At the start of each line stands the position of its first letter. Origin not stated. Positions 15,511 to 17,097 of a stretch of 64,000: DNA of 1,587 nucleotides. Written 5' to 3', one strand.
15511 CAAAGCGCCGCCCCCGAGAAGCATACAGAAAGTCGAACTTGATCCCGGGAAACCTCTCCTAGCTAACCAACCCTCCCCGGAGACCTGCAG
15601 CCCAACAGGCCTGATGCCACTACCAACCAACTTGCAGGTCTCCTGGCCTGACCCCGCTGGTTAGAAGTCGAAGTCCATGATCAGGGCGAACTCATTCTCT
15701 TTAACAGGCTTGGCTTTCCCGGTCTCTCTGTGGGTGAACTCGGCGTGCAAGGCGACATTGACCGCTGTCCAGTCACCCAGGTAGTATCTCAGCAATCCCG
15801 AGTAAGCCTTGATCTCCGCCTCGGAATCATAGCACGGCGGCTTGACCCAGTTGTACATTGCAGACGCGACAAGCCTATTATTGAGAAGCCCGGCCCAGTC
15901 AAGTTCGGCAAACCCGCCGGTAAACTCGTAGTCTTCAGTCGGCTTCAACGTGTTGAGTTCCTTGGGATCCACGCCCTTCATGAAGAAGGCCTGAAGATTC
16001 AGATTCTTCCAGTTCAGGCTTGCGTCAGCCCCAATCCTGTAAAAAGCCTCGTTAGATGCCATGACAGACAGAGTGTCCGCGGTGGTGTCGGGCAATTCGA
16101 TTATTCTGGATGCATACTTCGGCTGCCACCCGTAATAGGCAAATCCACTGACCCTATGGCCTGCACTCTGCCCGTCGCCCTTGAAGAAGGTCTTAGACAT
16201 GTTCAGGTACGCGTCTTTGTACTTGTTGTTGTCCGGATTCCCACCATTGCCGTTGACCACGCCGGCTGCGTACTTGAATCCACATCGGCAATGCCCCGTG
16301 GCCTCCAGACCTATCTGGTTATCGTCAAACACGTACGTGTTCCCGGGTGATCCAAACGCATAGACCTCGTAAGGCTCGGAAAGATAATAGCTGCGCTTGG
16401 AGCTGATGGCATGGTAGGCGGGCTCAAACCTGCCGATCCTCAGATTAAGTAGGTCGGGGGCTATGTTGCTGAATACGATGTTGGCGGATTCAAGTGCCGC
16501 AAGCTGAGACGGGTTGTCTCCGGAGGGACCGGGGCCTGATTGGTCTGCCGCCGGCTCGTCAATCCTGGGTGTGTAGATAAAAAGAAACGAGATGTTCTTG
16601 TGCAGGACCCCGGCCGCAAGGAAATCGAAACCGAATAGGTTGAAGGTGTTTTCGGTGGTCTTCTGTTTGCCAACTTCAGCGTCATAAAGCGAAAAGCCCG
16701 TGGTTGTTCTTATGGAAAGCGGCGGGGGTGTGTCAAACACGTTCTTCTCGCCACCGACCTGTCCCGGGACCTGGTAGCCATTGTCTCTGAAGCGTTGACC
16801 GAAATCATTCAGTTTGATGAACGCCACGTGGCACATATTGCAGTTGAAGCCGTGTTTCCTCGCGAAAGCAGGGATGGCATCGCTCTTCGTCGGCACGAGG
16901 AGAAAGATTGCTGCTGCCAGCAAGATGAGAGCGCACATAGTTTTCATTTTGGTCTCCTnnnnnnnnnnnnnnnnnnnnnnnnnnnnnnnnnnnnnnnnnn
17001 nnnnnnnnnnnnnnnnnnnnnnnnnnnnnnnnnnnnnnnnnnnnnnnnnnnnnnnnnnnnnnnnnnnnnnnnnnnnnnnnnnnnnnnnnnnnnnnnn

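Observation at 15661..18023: Diheme cytochrome c peroxidase operonic with a Cyc2-like fused cytochrome-porin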

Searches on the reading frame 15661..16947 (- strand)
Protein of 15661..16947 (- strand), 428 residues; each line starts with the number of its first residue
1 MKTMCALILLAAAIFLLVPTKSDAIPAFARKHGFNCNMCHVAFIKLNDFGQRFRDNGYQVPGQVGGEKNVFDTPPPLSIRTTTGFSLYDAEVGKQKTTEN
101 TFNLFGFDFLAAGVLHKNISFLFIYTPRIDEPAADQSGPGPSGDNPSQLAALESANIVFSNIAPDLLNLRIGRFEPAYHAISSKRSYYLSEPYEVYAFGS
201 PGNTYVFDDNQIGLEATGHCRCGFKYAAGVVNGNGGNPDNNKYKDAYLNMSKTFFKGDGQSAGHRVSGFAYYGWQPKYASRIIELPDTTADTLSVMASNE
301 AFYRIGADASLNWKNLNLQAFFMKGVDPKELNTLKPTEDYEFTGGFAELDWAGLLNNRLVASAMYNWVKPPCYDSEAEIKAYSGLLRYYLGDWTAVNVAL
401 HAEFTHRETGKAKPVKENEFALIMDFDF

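Call 3: search_protein_families(library=pfam, proteins=[window:15661-16947:-], max_evalue=1)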
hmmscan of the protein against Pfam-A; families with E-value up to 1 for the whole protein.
window:15661-16947:- (428 aa): 0 families

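Call 4: search_protein_families(library=ncbifam, proteins=[window:15661-16947:-], max_evalue=1)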
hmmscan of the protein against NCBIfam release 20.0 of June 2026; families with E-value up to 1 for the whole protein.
window:15661-16947:- (428 aa): 0 families

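Call 5: find_homologous_proteins(query=window:15661-16947:-, max_evalue=0.001)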
Query window:15661-16947:- (428 aa): 748 proteins with E <= 0.001 among 8000 candidates; the best 120 are listed.
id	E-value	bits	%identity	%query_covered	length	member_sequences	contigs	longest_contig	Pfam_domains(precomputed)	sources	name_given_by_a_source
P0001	3.6e-282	953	94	100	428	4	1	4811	-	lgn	-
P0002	1.2e-221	754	75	100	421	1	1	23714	-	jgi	jgi:hypothetical protein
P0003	9.5e-207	705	71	100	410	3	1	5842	-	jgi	jgi:hypothetical protein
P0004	7.7e-203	692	71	100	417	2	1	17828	-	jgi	jgi:hypothetical protein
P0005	5.8e-189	646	65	100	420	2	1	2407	-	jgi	jgi:hypothetical protein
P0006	3.7e-188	644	65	100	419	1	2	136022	-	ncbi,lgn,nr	ncbi:MAG: hypothetical protein NTX17_01950 [Candidatus Eisenbacteria bacterium]|nr:hypothetical prot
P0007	7.8e-188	643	64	100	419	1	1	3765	-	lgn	-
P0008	4.8e-187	640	65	100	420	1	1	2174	-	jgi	jgi:hypothetical protein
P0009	1.2e-186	639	67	96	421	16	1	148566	-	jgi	jgi:hypothetical protein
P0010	9.3e-186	636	65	100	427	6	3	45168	-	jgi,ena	-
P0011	1.0e-185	636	65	100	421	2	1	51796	-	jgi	jgi:hypothetical protein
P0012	1.2e-185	635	64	96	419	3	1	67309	-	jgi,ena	-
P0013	6.9e-184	630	64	100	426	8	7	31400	-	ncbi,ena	-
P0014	2.9e-183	628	63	100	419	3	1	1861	-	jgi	-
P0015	4.5e-182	624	64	100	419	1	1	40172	-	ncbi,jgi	-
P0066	7.2e-171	587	61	99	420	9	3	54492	-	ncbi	ncbi:MAG: hypothetical protein ACYC6P_08035 [Ignavibacteriaceae bacterium]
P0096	1.4e-167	576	60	100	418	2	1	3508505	-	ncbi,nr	ncbi:conserved exported hypothetical protein [Candidatus Zixiibacteriota bacterium]|nr:conserved exp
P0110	1.2e-166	573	59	100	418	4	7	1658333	-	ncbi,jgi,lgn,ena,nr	ncbi:MAG TPA: hypothetical protein PLN61_07600 [bacterium]|nr:hypothetical protein [bacterium] HQI48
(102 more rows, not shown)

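Call 6: search_solved_structures(query=window:15661-16947:-, max_evalue=10)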
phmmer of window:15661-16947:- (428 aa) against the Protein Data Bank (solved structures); distinct sequences matched with E-value up to 10: 0.

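Call 9: find_encoding_contigs(protein=P0096, flank=8000, max_places=2)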
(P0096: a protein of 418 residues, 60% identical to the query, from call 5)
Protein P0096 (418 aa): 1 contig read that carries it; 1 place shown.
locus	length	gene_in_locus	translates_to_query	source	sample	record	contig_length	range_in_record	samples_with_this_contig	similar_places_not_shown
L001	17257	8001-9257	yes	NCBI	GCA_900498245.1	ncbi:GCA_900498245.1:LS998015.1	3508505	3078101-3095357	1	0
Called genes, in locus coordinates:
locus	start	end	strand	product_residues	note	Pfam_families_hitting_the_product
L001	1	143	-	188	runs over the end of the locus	PF01797:Y1_Tnp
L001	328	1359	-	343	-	PF00154:RecA_N, PF06745:ATPase, PF08423:Rad51, PF27531:MT3502_N (weak), PF01637:ATPase_2 (weak), PF21096:RecA_C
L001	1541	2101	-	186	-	PF02834:LigT_PEase, PF13563:2_5_RNA_ligase2, PF02834:LigT_PEase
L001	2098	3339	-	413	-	PF00994:MoCF_biosynth, PF18146:CinA_KH, PF02464:CinA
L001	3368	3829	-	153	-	PF04608:PgpA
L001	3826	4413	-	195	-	PF01066:CDP-OH_P_transf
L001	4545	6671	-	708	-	PF01640:Peptidase_C10, PF00801:PKD (weak), PF18911:PKD_4, PF00404:Dockerin_1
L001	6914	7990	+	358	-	PF00034:Cytochrom_C (faint), PF03150:CCP_MauG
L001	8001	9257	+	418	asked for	-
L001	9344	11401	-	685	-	-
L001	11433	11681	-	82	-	-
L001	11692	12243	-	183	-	PF00293:NUDIX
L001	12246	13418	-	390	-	PF00557:Peptidase_M24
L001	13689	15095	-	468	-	PF00474:SSF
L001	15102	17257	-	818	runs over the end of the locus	PF13620:CarboxypepD_reg, PF13715:CarbopepD_reg_2, PF07715:Plug, PF00593:TonB_dep_Rec_b-barrel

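Call 10: find_encoding_contigs(protein=P0006, flank=8000, max_places=2)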
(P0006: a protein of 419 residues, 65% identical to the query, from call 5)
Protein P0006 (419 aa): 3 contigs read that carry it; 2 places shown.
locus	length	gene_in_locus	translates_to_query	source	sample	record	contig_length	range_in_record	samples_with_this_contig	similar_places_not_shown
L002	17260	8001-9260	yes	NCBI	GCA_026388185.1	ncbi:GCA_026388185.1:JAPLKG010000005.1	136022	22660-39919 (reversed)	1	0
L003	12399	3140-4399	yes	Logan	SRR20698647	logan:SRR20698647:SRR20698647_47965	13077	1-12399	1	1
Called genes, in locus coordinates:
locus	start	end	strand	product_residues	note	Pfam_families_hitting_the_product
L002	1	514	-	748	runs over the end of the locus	PF10459:Peptidase_S46, PF13365:Trypsin_2 (faint)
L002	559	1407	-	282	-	-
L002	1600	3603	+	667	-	PF13520:AA_permease_2, PF00324:AA_permease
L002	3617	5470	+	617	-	PF02554:CstA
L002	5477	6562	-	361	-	PF00586:AIRS, PF02769:AIRS_C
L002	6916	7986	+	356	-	PF00034:Cytochrom_C (faint), PF03150:CCP_MauG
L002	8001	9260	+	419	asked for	-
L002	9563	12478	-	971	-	PF03065:Glyco_hydro_57 (weak), PF13860:FlgD_ig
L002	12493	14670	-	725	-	PF02897:Peptidase_S9_N, PF00326:Peptidase_S9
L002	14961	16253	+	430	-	PF28495:TMEM260_2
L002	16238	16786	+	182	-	PF04542:Sigma70_r2, PF08281:Sigma70_r4_2, PF04545:Sigma70_r4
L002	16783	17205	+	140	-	-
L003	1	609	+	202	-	?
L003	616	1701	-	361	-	PF00586:AIRS, PF02769:AIRS_C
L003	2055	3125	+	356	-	PF00034:Cytochrom_C (faint), PF03150:CCP_MauG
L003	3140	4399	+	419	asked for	-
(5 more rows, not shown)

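Call 13: find_encoding_contigs(protein=P0066, flank=6000, max_places=2)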
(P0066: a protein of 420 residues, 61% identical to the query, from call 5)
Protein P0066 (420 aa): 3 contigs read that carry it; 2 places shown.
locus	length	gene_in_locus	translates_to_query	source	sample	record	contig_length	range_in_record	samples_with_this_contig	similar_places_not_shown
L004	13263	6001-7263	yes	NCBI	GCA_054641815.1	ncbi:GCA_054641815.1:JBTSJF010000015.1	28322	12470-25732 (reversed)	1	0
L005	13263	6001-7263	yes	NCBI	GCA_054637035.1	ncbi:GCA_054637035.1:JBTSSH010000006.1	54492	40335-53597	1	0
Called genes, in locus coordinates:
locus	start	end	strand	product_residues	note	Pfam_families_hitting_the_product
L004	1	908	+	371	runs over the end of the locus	PF00205:TPP_enzyme_M, PF02775:TPP_enzyme_C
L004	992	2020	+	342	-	PF08240:ADH_N, PF16912:Glu_dehyd_C (weak), PF00107:ADH_zinc_N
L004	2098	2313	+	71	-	-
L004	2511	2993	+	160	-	PF00210:Ferritin, PF02915:Rubrerythrin (weak)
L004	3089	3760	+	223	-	PF00175:NAD_binding_1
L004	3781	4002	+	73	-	-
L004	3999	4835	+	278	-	PF00561:Abhydrolase_1, PF12146:Hydrolase_4, PF12697:Abhydrolase_6, PF00326:Peptidase_S9 (faint)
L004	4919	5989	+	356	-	PF00034:Cytochrom_C (faint), PF03150:CCP_MauG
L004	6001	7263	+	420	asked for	-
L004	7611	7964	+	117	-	-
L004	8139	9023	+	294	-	PF01569:PAP2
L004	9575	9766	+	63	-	PF28077:THIVI_2564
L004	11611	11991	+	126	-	-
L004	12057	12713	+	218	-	PF00398:RrnaAD (weak)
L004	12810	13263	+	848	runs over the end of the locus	PF11897:DUF3417, PF00343:Phosphorylase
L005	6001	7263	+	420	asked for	-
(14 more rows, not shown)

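Call 14: find_encoding_contigs(protein=P0110, flank=6000, max_places=2)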
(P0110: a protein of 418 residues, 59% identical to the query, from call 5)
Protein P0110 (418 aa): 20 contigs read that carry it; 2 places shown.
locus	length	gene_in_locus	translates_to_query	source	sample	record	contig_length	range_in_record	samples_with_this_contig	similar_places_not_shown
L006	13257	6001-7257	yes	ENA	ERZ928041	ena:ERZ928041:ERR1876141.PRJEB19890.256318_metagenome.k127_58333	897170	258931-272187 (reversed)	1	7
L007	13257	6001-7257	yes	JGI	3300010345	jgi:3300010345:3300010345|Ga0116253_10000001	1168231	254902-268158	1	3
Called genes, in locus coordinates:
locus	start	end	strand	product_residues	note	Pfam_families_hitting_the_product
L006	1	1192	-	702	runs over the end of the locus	PF04616:Glyco_hydro_43, PF17851:GH43_C2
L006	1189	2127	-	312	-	PF20244:DUF6599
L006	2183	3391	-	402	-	PF00248:Aldo_ket_red, PF13187:Fer4_9 (weak)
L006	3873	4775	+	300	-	PF01545:Cation_efflux, PF16916:ZT_dimer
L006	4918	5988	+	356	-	PF03150:CCP_MauG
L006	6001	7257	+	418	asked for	-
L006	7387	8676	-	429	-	PF14537:Cytochrom_c3_2 (faint), PF22113:Mtrc-MtrF_II-IV_dom (faint), PF14522:Cytochrome_C7 (faint)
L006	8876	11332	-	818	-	PF03030:H_PPase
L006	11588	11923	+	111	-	-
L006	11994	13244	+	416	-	PF02321:OEP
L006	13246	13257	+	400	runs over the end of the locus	PF25917:BSH_RND (weak), PF25919:BSH_CusB (faint), PF25973:BSH_CzcB, PF25984:BSH_YknX (weak), PF25893:HH_CzcB (weak), PF25954:Beta-barrel_RND_2, PF25975:CzcB_C, PF25989:YknX_C (weak)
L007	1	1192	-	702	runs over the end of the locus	PF04616:Glyco_hydro_43, PF17851:GH43_C2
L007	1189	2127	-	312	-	PF20244:DUF6599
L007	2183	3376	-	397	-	PF00248:Aldo_ket_red, PF13187:Fer4_9 (weak)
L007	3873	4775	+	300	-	PF01545:Cation_efflux, PF16916:ZT_dimer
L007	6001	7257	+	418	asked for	-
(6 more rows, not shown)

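Call 16: predict_structure(alignment_id=A1)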
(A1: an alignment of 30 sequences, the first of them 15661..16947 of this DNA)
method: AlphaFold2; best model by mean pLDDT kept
length: 428 residues; sequences in the alignment: 30
mean_pLDDT: 69.2   pTM: 0.71
mean pLDDT of the five models: 69.2, 68.8, 65.9, 60.8, 53.8
residues with pLDDT >= 90: 73; 70-90: 156; 50-70: 110; < 50: 89
segments of 3 or more residues with pLDDT < 50: 21-48, 57-75, 128-139, 145-148, 235-240, 280-296
pLDDT, mean of each block of 10 residues (from residue 1): 67 65 36 31 41 47 28 50 82 83 67 66 58 43 48 71 79 77 64 78 68 83 85 51 82 72 81 74 40 53 91 83 92 90 92 70 93 93 85 62 91 89 77
secondary structure, 60 per line:
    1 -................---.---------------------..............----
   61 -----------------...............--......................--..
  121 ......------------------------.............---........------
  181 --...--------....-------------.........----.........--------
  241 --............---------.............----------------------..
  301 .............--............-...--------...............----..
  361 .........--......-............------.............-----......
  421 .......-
elements in order: H2-17 H43-56 E78-92 E95-116 E119-126 E151-163 E167-174 H194-197 E211-219 E224-232 E243-254 E264-276 E299-313 E316-327 E340-354 E359-369 H372-377 E379-390 E397-409 E415-427

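Call 24: fold_search(model_id=the predicted structure, library=pdb)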
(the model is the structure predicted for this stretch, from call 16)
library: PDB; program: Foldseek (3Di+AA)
matches with E <= 10: 926; with E <= 0.001: 217
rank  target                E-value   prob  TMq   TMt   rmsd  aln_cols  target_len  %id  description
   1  3wi5                  9.7e-13  1.00  0.53  0.70   6.4       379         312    9  Crystal structure of the Loop 7 mutant PorB from Neisseria meningitidis serogroup B (released 2014-01-01)
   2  3a2s_X                1.3e-12  1.00  0.55  0.68   6.7       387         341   10  Crystal Structure of outer membrane protein PorB from Neisseria meningitidis in complex with sucrose (released 2010-04-07)
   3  7de8                  2.9e-12  1.00  0.54  0.66   6.7       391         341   10  Crystal Structure of outer membrane protein PorB with G103K mutations from Neisseria meningitidis W135 (released 2021-03-31)
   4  8jto                  3.6e-12  1.00  0.46  0.55   7.7       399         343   10  Outer membrane porin of Burkholderia pseudomallei (BpsOmp38) in complex with ceftazidime (released 2024-06-26)
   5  4aui_A                1.7e-11  1.00  0.55  0.74   4.7       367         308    8  STRUCTURE AND FUNCTION OF THE PORB PORIN FROM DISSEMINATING N. GONORRHOEAE (released 2012-10-10)
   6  2o4v_A                2.7e-11  1.00  0.56  0.58   8.8       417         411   12  An arginine ladder in OprP mediates phosphate specific transfer across the outer membrane (released 2006-12-26)
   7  3wi4                  3.9e-11  1.00  0.52  0.68   6.1       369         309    9  Crystal structure of wild-type PorB from Neisseria meningitidis serogroup B (released 2014-01-01)
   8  6ehb_C                1.3e-10  1.00  0.46  0.60   6.7       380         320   13  OmpU, an outer membrane protein, of Vibrio cholerae (released 2018-04-25)
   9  4rjw                  2.9e-10  1.00  0.51  0.51   9.9       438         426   14  Crystal structure of Pseudomonas aeruginosa OprO (released 2015-10-21)
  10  6ehb_B                3.1e-10  1.00  0.47  0.60   6.7       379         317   13  OmpU, an outer membrane protein, of Vibrio cholerae (released 2018-04-25)
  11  5nxn_A                4.0e-10  1.00  0.49  0.60   7.2       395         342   10  Structure of a L5-deletion mutant of Providencia stuartii Omp-Pst1 (released 2018-02-21)
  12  6ehb_A                7.1e-10  1.00  0.44  0.56   7.8       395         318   13  OmpU, an outer membrane protein, of Vibrio cholerae (released 2018-04-25)
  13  4rjx                  7.5e-10  1.00  0.54  0.55   8.8       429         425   15  Crystal structure of the OprO mutant protein F62Y/D114Y (released 2015-10-21)
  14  1e54_A                1.0e-09  1.00  0.54  0.68   5.5       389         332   10  Anion-selective porin from Comamonas acidovorans (released 2001-07-12)
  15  4d64_A                1.1e-09  1.00  0.50  0.59   6.8       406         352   10  Structure of porin Omp-Pst1 from P. stuartii; the crystallographic symmetry generates a dimer of trimers. (released 2016-03-09)
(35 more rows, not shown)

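Call 25: find_related_loci(query=A1, collection=genome_contigs, flank=4000)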
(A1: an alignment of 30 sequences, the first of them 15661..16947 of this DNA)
Query A1 (428 aa) in genome_contigs; peptide patterns used: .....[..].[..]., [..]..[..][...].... (x = any residue, [..] = any of these).
600 stretches matched a pattern (row limit reached: there are more); 563 encode a relative of the query (tblastn E <= 1e-3); the best 80 are kept; 80 distinct loci.
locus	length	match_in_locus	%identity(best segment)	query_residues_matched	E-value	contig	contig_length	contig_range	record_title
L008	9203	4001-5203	73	21-428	0e+0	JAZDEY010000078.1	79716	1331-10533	MAG: Candidatus Eisenbacteria bacterium isolate MEGAHIT-group-0.172 k141_7236271, whole genome shotgun sequence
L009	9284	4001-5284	65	1-428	0e+0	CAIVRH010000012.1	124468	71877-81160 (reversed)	uncultured candidate division Zixibacteria bacterium isolate AM-sed-core3-D1_bin-832 genome assembly, contig: bin-832:12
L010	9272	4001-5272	63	1-428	0e+0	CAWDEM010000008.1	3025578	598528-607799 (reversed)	MAG: Ignavibacteriota bacterium isolate MFD05942.bin.1.74 genome assembly, contig: contig_851, whole genome shotgun sequ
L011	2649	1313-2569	61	1-428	0e+0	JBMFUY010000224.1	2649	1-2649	MAG: bacterium isolate KM4348-15 NODE_224_length_2649_cov_16.719285, whole genome shotgun sequence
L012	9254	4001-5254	61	1-428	3e-176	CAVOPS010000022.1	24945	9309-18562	MAG: uncultured Ignavibacteriaceae bacterium isolate MFD00032.bin.2.137 genome assembly, contig: contig_67219, whole gen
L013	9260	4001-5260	61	1-428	3e-176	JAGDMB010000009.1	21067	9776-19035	MAG: Bacteroidetes bacterium isolate CTSoil_028 scaffold_608, whole genome shotgun sequence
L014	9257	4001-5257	62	1-428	6e-176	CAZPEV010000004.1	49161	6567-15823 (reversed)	MAG TPA_asm: uncultured Ignavibacteriales bacterium isolate binchicken_co261_18 genome assembly, contig: NODE_11_length_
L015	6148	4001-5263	60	1-428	4e-176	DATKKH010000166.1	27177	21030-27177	MAG TPA_asm: Terriglobales bacterium isolate SMAG_U14652 k141_1129679, whole genome shotgun sequence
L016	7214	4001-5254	60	1-428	6e-175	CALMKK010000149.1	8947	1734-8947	MAG TPA_asm: uncultured candidate division Zixibacteria bacterium isolate SRR6284162_bin.34_CONCOCT_v1.1_MAG genome asse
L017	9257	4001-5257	60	1-428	2e-173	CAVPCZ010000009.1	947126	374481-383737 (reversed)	MAG: Ignavibacteriota bacterium isolate MFD00032.bin.2.15 genome assembly, contig: contig_14670, whole genome shotgun se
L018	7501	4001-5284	62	1-428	3e-172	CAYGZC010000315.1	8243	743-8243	MAG TPA_asm: uncultured Chlorobiaceae bacterium isolate ERP119294_co2_80 genome assembly, contig: k141_232020, whole gen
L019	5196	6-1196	63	24-428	2e-172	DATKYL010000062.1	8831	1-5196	MAG TPA_asm: Acidobacteriota bacterium isolate SMAG_U14218 k141_1691317, whole genome shotgun sequence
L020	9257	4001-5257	59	1-428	1e-171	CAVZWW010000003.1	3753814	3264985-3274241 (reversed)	MAG: uncultured Bacteroidetes bacterium isolate MFD04716.bin.1.116 genome assembly, contig: contig_9349, whole genome sh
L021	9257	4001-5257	58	1-428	5e-171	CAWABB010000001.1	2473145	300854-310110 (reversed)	MAG: uncultured Ignavibacteria bacterium isolate MFD05942.bin.1.109 genome assembly, contig: contig_10081, whole genome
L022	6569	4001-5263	61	1-428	8e-171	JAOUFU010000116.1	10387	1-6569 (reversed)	MAG: Phycisphaerae bacterium isolate 4_1_July_SF_Bin52 4_1_July_SF_Bin52_scaffold_3126_c1, whole genome shotgun sequence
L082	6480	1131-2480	31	4-410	3e-43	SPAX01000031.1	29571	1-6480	MAG: Nitrospira sp. isolate RCB Rifle_cladeB_scaffold_31, whole genome shotgun sequence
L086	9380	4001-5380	31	5-428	2e-41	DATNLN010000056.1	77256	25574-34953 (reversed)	MAG TPA_asm: Candidatus Acidiferrales bacterium isolate SMAG_U11453 k141_149838, whole genome shotgun sequence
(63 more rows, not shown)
